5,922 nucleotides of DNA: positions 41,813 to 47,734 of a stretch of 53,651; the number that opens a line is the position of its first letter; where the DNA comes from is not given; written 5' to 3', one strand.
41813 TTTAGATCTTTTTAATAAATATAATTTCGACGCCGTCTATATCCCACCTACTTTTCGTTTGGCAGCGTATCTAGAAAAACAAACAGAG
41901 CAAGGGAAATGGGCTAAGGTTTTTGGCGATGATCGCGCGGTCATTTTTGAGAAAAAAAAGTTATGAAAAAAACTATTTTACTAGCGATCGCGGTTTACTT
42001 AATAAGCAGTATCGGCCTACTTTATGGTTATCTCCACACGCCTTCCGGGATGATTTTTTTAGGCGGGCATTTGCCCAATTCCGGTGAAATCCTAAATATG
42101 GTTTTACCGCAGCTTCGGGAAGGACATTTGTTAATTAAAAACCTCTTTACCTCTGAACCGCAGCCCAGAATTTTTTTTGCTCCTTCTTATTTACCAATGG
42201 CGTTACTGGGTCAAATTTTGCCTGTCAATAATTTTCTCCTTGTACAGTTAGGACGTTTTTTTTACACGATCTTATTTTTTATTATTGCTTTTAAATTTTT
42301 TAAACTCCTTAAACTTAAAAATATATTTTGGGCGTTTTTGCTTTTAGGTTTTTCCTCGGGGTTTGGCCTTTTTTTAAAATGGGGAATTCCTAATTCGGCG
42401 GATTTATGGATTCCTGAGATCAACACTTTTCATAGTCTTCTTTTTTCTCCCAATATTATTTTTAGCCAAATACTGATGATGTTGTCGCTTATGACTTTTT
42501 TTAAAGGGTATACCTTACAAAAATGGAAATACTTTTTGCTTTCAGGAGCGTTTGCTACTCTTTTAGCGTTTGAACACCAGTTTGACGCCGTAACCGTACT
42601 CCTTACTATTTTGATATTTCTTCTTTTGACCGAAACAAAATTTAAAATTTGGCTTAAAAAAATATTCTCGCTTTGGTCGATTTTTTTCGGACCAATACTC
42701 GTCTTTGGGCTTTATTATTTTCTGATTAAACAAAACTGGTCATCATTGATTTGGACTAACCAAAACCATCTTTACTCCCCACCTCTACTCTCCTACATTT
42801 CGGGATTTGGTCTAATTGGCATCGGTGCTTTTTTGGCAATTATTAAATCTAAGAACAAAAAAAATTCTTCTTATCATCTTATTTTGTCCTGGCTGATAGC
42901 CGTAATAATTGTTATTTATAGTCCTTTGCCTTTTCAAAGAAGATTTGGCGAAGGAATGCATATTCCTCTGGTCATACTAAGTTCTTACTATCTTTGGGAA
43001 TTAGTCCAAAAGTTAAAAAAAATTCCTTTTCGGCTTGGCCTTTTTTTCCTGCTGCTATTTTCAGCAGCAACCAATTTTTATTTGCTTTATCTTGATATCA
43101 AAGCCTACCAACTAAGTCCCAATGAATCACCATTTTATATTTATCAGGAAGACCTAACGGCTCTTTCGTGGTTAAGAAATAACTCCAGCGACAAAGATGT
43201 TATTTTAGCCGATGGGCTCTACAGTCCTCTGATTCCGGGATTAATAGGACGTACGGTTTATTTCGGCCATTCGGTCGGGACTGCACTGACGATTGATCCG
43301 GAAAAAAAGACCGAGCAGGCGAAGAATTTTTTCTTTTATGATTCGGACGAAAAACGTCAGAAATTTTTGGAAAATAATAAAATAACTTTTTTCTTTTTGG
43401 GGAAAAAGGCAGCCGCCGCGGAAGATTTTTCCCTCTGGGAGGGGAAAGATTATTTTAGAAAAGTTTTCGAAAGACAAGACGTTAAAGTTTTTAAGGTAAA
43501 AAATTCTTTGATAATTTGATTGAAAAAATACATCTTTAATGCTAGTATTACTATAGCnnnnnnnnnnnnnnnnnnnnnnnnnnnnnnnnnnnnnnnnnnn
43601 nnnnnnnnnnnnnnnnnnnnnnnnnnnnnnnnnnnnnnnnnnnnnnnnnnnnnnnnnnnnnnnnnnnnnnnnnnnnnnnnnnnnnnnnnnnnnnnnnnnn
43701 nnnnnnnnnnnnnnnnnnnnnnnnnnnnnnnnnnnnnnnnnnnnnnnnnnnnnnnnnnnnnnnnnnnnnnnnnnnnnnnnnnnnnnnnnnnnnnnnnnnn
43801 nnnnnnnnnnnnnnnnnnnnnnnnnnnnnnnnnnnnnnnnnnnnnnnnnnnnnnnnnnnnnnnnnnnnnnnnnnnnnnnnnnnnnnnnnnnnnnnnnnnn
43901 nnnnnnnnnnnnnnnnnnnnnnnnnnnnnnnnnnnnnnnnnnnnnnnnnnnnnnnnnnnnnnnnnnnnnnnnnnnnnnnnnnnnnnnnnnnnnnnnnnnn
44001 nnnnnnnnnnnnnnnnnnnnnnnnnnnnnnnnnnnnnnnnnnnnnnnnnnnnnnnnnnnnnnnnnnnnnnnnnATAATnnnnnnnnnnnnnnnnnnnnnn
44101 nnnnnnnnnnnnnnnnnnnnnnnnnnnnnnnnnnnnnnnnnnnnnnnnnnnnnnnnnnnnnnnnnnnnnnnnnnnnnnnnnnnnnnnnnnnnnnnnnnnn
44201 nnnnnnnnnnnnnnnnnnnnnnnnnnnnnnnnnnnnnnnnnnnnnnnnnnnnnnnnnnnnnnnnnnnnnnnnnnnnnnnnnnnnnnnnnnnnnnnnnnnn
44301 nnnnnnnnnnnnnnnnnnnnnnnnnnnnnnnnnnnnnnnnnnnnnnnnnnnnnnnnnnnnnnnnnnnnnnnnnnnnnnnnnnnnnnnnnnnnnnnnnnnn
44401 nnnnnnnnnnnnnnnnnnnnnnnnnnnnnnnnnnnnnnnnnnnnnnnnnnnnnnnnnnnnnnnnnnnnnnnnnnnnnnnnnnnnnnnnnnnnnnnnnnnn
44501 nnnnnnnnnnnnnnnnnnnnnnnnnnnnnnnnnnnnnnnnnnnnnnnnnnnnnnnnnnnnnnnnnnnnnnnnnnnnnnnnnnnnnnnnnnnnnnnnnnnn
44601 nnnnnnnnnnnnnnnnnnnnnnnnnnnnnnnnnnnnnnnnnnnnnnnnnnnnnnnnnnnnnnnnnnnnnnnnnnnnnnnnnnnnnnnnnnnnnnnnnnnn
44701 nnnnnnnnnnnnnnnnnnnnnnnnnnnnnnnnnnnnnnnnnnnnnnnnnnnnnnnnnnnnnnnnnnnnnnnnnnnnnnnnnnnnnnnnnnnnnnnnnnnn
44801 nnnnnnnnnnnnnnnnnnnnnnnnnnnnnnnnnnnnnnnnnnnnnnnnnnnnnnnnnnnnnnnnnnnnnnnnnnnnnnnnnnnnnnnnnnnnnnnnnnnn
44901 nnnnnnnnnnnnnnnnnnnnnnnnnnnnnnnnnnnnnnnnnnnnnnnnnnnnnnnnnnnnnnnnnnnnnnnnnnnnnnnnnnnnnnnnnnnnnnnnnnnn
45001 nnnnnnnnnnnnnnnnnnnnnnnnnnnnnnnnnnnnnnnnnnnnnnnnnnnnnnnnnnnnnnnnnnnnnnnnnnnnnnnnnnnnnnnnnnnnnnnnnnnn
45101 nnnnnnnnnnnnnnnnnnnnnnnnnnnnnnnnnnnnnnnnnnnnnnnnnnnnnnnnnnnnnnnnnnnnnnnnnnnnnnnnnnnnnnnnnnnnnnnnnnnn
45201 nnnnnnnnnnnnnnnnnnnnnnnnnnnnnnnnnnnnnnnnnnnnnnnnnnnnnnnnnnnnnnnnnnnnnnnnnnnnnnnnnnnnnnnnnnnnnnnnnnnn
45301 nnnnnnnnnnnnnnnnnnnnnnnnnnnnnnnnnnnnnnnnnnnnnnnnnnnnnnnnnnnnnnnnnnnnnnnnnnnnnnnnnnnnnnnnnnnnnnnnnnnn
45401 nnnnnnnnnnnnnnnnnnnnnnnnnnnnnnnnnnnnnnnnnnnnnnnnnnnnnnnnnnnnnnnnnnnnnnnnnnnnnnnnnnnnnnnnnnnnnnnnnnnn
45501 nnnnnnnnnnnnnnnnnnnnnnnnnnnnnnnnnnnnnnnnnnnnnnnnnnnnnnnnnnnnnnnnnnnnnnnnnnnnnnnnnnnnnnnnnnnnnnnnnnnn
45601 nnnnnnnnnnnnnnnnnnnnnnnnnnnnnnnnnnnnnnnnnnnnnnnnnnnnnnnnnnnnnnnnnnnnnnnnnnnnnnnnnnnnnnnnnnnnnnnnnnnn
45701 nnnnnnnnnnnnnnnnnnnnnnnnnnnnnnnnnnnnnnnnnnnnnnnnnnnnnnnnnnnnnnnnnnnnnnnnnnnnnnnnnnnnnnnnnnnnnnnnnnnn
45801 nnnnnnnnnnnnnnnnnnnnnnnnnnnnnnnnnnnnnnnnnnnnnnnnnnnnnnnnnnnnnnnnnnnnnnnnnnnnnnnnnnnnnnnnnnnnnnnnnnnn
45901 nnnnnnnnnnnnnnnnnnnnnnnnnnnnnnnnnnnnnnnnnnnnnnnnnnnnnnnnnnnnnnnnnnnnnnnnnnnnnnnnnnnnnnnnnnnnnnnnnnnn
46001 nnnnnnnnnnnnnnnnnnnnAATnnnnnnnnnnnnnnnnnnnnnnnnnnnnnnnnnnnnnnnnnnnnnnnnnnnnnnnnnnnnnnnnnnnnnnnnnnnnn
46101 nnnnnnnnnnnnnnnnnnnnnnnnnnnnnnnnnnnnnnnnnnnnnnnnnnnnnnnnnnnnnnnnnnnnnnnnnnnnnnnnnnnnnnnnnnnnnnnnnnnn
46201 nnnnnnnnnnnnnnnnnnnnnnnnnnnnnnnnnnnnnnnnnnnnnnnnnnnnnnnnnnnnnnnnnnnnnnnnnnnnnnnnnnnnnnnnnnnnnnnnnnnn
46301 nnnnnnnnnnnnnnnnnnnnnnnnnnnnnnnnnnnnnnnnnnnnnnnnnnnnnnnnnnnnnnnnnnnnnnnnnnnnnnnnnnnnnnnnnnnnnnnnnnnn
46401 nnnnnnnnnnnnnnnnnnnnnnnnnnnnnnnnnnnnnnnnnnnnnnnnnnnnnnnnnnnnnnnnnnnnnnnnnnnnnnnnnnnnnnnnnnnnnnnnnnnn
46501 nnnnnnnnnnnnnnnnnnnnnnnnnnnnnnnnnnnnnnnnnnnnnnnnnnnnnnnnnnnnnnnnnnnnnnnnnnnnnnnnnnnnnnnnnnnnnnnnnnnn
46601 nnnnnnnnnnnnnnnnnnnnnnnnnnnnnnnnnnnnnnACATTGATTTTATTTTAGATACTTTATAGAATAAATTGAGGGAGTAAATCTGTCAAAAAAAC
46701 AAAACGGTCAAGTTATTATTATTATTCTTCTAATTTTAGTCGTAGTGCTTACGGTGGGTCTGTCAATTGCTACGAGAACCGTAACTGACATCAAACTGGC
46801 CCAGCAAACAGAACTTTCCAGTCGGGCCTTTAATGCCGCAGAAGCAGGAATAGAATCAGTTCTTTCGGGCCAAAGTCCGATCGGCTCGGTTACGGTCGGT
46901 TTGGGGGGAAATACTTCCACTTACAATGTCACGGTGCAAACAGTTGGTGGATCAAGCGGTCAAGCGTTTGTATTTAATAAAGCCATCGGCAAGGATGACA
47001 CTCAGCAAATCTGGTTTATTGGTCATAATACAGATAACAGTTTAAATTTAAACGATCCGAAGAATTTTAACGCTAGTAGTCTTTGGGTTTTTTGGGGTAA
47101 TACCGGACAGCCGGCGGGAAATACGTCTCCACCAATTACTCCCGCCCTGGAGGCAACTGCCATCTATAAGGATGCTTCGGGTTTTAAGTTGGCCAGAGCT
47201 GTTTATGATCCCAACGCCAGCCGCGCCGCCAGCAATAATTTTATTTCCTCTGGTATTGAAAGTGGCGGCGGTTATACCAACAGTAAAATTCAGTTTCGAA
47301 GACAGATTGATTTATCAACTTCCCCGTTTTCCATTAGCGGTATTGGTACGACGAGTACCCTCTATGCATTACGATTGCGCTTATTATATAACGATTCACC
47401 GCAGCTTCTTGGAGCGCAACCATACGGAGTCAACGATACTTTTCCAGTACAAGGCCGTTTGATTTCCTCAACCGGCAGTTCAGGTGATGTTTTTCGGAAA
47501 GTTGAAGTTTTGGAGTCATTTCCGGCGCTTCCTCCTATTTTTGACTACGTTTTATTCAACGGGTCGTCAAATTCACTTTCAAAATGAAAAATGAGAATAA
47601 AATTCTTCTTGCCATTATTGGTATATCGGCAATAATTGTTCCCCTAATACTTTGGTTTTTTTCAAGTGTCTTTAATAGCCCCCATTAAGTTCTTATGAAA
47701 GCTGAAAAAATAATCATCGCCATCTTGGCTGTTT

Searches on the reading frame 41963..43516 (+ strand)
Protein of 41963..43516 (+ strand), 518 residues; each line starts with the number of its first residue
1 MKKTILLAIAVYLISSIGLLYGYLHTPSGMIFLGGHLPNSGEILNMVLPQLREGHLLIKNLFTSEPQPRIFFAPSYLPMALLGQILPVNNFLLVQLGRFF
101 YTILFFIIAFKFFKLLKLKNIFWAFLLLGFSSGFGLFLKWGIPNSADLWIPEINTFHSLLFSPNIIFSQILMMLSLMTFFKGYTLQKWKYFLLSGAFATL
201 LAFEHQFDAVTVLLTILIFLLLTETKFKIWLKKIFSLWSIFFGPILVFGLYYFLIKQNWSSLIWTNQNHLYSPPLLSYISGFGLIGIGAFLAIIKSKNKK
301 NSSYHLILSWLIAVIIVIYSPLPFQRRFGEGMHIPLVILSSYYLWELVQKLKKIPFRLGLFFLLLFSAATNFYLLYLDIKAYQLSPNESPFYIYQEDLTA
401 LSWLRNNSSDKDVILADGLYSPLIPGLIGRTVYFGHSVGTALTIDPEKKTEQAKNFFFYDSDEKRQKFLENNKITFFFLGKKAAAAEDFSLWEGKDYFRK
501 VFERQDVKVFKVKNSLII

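Call 16: search_protein_families(library=pfam, proteins=[window:41963-43516:+], max_evalue=0.001)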
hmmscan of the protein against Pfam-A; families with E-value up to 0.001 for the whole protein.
window:41963-43516:+ (518 aa): 0 families

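Call 90: search_solved_structures(query=window:41963-43516:+, max_evalue=1)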
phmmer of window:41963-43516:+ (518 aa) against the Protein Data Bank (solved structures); distinct sequences matched with E-value up to 1: 1.
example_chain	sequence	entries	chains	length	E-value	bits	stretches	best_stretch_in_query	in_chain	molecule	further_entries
3lua_A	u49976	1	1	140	0.55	12.1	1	337-412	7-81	Response regulator receiver protein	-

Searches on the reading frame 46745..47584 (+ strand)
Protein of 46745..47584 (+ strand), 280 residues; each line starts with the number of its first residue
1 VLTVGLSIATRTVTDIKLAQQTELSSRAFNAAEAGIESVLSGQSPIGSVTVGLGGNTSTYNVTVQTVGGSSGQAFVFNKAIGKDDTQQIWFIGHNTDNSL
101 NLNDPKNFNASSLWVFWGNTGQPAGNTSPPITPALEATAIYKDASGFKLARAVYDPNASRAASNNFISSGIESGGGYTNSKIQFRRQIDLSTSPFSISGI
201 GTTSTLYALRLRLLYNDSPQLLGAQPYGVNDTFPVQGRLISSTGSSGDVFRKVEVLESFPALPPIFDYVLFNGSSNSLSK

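Call 4: search_protein_families(library=pfam, proteins=[window:46745-47584:+], max_evalue=1)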
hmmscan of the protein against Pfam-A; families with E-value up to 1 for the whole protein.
window:46745-47584:+ (280 aa): 0 families

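Call 7: search_protein_families(library=ncbifam, proteins=[window:46745-47584:+], max_evalue=1)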
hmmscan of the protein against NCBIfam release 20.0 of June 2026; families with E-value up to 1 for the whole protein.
window:46745-47584:+ (280 aa): 1 family
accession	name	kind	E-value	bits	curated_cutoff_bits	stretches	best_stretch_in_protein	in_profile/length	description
NF033510.3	Ca_tandemer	repeat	0.058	13.8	50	1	24-68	19-63/96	Ca2+-stabilized repeat-containing adhesin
